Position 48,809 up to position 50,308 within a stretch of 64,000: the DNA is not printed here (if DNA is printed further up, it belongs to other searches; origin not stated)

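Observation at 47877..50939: Five-gene operon coupling KaiC-like ATPase domains, a Ras-like small GTPase and two roadblock/LC7 proteins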

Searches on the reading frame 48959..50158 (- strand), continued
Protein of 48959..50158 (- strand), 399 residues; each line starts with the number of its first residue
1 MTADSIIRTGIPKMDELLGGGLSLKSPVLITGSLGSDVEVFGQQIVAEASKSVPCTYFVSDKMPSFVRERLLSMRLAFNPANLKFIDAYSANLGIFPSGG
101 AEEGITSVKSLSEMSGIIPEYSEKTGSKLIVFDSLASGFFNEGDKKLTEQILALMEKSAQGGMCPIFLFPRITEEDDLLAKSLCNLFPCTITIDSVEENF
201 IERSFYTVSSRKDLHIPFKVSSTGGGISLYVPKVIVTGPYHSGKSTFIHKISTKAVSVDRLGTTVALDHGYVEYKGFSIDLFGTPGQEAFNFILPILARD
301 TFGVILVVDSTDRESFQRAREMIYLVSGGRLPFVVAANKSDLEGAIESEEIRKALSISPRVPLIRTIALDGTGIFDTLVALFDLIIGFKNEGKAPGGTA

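Call 46: search_solved_structures(query=A2, max_evalue=0.00001, show_alignments=3)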
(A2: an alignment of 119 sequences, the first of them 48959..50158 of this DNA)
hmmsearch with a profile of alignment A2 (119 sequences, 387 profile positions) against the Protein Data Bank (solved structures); distinct sequences matched with E-value up to 0.00001: 643 (the best 60 are shown).
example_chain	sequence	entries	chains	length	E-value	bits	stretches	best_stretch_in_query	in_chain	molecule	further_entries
2dr3_A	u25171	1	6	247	3.6e-27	98.7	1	3-234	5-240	UPF0273 protein PH0284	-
2zts_A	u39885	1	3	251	1.3e-26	96.8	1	3-228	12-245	Putative uncharacterized protein PH0186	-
8zn5_B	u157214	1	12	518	3.9e-25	91.9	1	2-228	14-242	KaiC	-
8zn6_F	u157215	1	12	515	2.1e-22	82.9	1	2-228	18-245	KaiC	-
7wdc_A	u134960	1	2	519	3.9e-20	75.5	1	2-228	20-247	Circadian clock protein kinase KaiC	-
7x1z_A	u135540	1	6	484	5.9e-20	74.9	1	2-228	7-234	Circadian clock oscillator protein KaiC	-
8jon_A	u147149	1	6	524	8.4e-20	74.4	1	3-228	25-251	Circadian clock oscillator protein KaiC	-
3s1a_A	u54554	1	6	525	9e-20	74.3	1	2-228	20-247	Circadian clock protein kinase kaiC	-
7dyi_A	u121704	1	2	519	9.1e-20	74.3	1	2-228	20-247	Circadian clock protein kinase KaiC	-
9ofh_A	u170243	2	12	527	9.2e-20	74.3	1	2-228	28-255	Circadian clock oscillator protein KaiC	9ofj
3k0c_A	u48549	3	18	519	1.1e-19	74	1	2-228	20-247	Circadian clock protein kinase KaiC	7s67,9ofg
8zn7_D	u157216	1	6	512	1.1e-19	74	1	2-228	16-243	KaiC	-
7x1y_A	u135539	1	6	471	1.2e-19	73.9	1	2-228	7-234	Circadian clock oscillator protein KaiC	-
1u9i_A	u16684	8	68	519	1.5e-19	73.6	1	2-228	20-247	KaiC | Circadian clock protein kinase kaiC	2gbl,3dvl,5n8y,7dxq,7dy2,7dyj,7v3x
1tf7_A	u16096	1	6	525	1.6e-19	73.5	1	2-228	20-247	KaiC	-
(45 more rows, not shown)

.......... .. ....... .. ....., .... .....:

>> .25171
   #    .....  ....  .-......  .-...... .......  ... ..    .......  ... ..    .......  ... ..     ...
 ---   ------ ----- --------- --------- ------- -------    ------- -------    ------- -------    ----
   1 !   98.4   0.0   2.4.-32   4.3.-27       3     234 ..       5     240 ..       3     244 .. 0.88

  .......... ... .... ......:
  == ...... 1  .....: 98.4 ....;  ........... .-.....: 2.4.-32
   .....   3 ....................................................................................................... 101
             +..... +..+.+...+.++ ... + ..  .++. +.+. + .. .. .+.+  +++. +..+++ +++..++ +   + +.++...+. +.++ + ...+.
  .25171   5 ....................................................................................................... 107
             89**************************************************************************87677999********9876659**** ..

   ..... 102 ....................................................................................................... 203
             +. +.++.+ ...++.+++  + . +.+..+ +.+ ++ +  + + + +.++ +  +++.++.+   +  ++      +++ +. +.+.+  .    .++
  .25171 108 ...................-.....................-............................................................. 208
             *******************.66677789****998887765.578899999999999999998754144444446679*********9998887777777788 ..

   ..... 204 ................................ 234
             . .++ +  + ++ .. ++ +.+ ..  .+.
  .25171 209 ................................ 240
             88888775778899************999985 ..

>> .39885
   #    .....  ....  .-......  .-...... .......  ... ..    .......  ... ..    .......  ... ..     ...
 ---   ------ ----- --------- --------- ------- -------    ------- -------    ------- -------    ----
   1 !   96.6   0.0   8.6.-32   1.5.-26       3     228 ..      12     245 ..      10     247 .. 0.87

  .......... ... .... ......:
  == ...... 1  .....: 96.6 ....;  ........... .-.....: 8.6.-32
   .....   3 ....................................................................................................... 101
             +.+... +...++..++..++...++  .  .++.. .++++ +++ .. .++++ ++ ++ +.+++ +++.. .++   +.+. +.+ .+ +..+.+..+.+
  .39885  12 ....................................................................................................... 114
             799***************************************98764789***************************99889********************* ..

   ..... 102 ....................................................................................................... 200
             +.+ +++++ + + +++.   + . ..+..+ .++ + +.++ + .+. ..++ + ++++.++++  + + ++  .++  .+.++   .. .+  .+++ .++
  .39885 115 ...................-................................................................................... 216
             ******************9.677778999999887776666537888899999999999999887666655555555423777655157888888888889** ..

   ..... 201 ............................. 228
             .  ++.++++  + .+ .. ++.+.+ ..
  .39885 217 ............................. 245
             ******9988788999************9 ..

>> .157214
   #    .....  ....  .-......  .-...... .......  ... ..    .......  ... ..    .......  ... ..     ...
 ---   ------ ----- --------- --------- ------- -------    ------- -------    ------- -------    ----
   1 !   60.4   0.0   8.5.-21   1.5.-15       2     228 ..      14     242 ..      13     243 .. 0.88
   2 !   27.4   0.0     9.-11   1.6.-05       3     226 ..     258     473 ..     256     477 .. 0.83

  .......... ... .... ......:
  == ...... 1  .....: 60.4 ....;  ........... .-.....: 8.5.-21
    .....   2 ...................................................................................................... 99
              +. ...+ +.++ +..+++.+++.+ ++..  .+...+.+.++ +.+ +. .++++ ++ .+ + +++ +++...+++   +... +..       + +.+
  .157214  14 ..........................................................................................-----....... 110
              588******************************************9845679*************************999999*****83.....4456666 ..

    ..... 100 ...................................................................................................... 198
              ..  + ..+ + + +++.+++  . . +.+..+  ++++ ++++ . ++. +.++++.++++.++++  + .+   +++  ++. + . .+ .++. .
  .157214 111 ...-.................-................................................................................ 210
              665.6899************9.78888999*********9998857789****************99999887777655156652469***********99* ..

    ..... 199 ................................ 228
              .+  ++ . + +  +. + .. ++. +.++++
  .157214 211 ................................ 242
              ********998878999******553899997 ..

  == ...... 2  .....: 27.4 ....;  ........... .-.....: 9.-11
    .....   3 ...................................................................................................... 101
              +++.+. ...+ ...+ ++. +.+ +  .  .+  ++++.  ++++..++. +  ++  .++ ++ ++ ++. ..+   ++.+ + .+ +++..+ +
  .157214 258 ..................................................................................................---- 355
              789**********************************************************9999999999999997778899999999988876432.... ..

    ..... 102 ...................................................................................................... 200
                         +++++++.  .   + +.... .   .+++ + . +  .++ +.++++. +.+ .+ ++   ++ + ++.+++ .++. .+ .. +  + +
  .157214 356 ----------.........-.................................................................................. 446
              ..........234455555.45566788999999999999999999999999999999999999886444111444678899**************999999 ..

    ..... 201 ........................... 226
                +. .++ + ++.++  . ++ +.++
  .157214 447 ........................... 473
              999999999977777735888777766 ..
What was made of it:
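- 49484..50158 (-): Gene 3, N-terminal domain (aa 1-225): inactivated KaiC/RecA-like domain (Walker A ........, Glu pair replaced by DK, Walker B Asp133 kept). Family profile against PDB: PH0284 3.6e-27, KaiC about 1e-20 (call 46).
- On KaiC family (active RecA-superfamily ATPase or autokinase): Profile against PH0284 3.6e-27 (call 46).
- By profile, the G domain scores at least as well against Arf/Arl as against MglA (call 46).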

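Call 47: predict_structure(alignment_id=A2)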
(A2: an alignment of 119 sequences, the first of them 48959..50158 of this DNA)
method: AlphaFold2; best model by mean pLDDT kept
length: 399 residues; sequences in the alignment: 119
mean_pLDDT: 88.3   pTM: 0.83
mean pLDDT of the five models: 88.3, 88.2, 87.4, 86.9, 86.8
residues with pLDDT >= 90: 265; 70-90: 102; 50-70: 14; < 50: 18
segments of 3 or more residues with pLDDT < 50: 260-264, 389-399
pLDDT, mean of each block of 10 residues (from residue 1): 77 92 94 93 98 97 95 95 96 82 84 92 96 91 91 96 96 94 96 85 89 89 84 91 93 65 62 85 84 83 95 95 85 96 97 95 97 94 74 36
secondary structure, 60 per line:
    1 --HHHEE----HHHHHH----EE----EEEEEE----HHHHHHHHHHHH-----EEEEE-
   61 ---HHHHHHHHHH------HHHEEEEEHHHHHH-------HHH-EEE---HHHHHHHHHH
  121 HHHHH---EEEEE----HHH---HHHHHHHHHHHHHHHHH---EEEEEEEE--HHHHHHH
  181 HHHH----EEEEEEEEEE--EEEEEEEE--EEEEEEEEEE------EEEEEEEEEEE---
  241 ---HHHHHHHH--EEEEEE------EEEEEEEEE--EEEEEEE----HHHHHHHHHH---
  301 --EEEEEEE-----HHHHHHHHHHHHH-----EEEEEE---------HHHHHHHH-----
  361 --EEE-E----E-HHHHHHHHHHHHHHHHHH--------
elements in order: H12-17 E28-33 H38-49 E55-59 H64-73 E83-87 H88-93 E105-107 H111-125 E129-133 H144-160 E164-171 H174-184 E189-198 E201-208 E211-220 E227-237 H244-251 E254-259 E266-274 E277-283 H288-297 E303-309 H315-327 E333-338 H348-355 E363-365 H374-391
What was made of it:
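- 48959..49483 (-): Gene 3, C-terminal domain (aa 226-399) plus stop: MglA-type small GTPase; G1 238-245, RLGTT 260-264, GTPGQE 283-288, NKSD 338-341. AF2 pLDDT 88.3, pTM 0.83, no linker between the domains (call 47).
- Arg260 as an arginine finger is speculative, and the switch I loop is modelled with low confidence (call 47).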

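Call 49: fold_search(model_id=the predicted structure, library=pdb)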
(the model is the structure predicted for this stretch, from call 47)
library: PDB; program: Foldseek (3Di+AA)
matches with E <= 10: 1999; with E <= 0.001: 1948
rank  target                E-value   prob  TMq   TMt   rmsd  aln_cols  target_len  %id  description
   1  2dr3_A                2.9e-15  1.00  0.48  0.79   3.0       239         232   21  Crystal Structure of RecA superfamily ATPase PH0284 from Pyrococcus horikoshii OT3 (released 2006-12-06)
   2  8zn6_K                5.3e-15  1.00  0.47  0.41  12.5       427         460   15  Crystal Structure of Designed Clock Protein KaiC (released 2025-04-16)
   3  8zn7_D                6.0e-15  1.00  0.46  0.41  12.7       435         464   15  Crystal Structure of Designed Clock Protein KaiC (released 2025-04-16)
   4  2dr3_E                7.6e-15  1.00  0.48  0.79   2.8       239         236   22  Crystal Structure of RecA superfamily ATPase PH0284 from Pyrococcus horikoshii OT3 (released 2006-12-06)
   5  7s66_A                1.0e-14  1.00  0.47  0.39  12.4       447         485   15  Extended conformation of nighttime state KaiC (released 2021-09-22)
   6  2dr3_C                1.1e-14  1.00  0.47  0.77   3.1       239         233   21  Crystal Structure of RecA superfamily ATPase PH0284 from Pyrococcus horikoshii OT3 (released 2006-12-06)
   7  8zn6_I                1.2e-14  1.00  0.48  0.42  12.4       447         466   14  Crystal Structure of Designed Clock Protein KaiC (released 2025-04-16)
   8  8zn6_E                1.6e-14  1.00  0.47  0.40  12.6       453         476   13  Crystal Structure of Designed Clock Protein KaiC (released 2025-04-16)
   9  2dr3_B                2.2e-14  1.00  0.49  0.79   3.0       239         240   22  Crystal Structure of RecA superfamily ATPase PH0284 from Pyrococcus horikoshii OT3 (released 2006-12-06)
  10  7dxq_E                2.4e-14  1.00  0.48  0.42  11.9       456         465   13  Crystal Structure of Cyanobacterial Circadian Clock Protein KaiC (released 2022-04-27)
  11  2dr3_F                2.5e-14  1.00  0.49  0.80   3.0       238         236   21  Crystal Structure of RecA superfamily ATPase PH0284 from Pyrococcus horikoshii OT3 (released 2006-12-06)
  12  8zn5_J                2.8e-14  1.00  0.47  0.42  12.6       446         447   13  Crystal Structure of Designed Clock Protein KaiC (released 2025-04-16)
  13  8zn7_E                3.0e-14  1.00  0.45  0.39  12.7       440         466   14  Crystal Structure of Designed Clock Protein KaiC (released 2025-04-16)
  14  8zn6_F                3.2e-14  1.00  0.47  0.41  12.5       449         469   14  Crystal Structure of Designed Clock Protein KaiC (released 2025-04-16)
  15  8zn7_B                3.4e-14  1.00  0.46  0.40  12.7       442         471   15  Crystal Structure of Designed Clock Protein KaiC (released 2025-04-16)
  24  2dr3_D                8.3e-14  1.00  0.49  0.78   2.7       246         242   22  Crystal Structure of RecA superfamily ATPase PH0284 from Pyrococcus horikoshii OT3 (released 2006-12-06)
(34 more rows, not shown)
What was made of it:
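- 49484..50158 (-): Foldseek 2dr3 TM 0.79 (call 49).
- On KaiC family (active RecA-superfamily ATPase or autokinase): Foldseek TM 0.79 to 2dr3 (call 49).
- Foldseek aligns the two-P-loop fusion to two-domain KaiC (call 49).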

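Call 61: search_protein_families(library=pfam, proteins=[L021:7580-8818:+, L076:7510-8112:+, L070:7650-8357:+, L046:4250-5050:+, L067:7535-7789:+, L001:2354-3412:+, L001:3390-4775:-, L001:8082-8921:+, L038:6356-7375:+, L039:9606-11045:+], max_evalue=0.01)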
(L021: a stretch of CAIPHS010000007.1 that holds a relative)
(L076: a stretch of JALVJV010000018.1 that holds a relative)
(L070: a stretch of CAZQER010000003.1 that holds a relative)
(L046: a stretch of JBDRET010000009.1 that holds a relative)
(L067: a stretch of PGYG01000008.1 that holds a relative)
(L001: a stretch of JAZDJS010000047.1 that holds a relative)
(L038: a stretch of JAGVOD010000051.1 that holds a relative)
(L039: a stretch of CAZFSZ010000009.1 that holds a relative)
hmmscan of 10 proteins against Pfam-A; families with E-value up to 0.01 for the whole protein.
L021:7580-8818:+ (412 aa): 6 families
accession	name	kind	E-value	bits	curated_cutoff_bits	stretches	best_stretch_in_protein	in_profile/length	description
PF13426.13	PAS_9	-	2.6e-31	108.4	27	3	176-276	3-103/103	PAS domain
PF08448.16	PAS_4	-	4.1e-25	88.6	23.1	2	170-277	1-108/110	PAS fold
PF00989.32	PAS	-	1.5e-21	77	22.6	2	164-274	1-113/113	PAS fold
PF13188.13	PAS_8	-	3.3e-21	74.8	21.8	3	289-329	1-42/65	PAS domain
PF08447.18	PAS_3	-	1.3e-08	35.4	25.6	1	66-141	5-83/89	PAS fold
PF05524.18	PEP-utilisers_N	-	0.0053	17.3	24.4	0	134-177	73-117/121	PEP-utilising enzyme, N-terminal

L076:7510-8112:+ (200 aa): 1 family
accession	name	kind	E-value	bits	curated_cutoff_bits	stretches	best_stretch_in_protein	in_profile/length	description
PF02830.23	V4R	-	1.2e-12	48.1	31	1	132-195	1-59/62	V4R domain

L070:7650-8357:+ (235 aa): 1 family
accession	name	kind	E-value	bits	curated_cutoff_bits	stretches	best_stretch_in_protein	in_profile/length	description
PF09987.14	DUF2226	-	2.2e-10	40.9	22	1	1-142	1-143/252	Uncharacterized protein conserved in archaea (DUF2226)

L046:4250-5050:+ (266 aa): 3 families
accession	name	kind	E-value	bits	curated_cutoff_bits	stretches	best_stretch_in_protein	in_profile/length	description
PF01978.25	TrmB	-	4.1e-19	68.6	25.6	1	13-78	3-68/68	Sugar-specific transcriptional regulator TrmB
PF11495.14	Regulator_TrmB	-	1.4e-05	24.9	22.2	1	120-218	2-96/233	Archaeal transcriptional regulator TrmB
PF13091.12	PLDc_2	-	0.00066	20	27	1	135-188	3-54/132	PLD-like domain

L067:7535-7789:+ (84 aa): 1 family
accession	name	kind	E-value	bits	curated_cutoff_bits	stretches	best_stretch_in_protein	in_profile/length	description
PF01985.26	CRS1_YhbY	-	3.8e-14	53.2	27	1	3-80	6-82/84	CRS1 / YhbY (CRM) domain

L001:2354-3412:+ (352 aa): 0 families

L001:3390-4775:- (461 aa): 1 family
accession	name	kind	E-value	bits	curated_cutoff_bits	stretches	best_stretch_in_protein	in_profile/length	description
PF00501.34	AMP-binding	-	9.1e-05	21.9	29.9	1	106-258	169-327/384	AMP-binding enzyme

L001:8082-8921:+ (279 aa): 0 families

L038:6356-7375:+ (339 aa): 0 families

L039:9606-11045:+ (479 aa): 5 families
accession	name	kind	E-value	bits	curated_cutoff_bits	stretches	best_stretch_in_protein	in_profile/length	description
PF17201.10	Cache_3-Cache_2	-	1.9e-40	139.5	27.7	2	226-341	189-297/299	Cache 3/Cache 2 fusion domain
PF08269.17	dCache_2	-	5.2e-40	137.9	26.5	1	37-330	7-294/298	Cache domain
PF17200.10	sCache_2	-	4.8e-33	114.7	25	2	225-336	38-148/155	Single Cache domain 2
PF00672.30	HAMP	-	1.5e-10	41.7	25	1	362-412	2-52/53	HAMP domain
PF02743.24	dCache_1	-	4.1e-07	30.2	45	1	231-276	158-211/240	Cache domain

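Call 85: search_protein_families(library=padloc, proteins=[window:48959-50158:-], max_evalue=0.001)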
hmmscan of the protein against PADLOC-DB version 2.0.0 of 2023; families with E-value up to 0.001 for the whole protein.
window:48959-50158:- (399 aa): 0 families

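Call 86: search_protein_families(library=phrogs, proteins=[window:48959-50158:-], max_evalue=0.001)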
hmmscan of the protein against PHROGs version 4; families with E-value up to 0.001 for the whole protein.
window:48959-50158:- (399 aa): 0 families
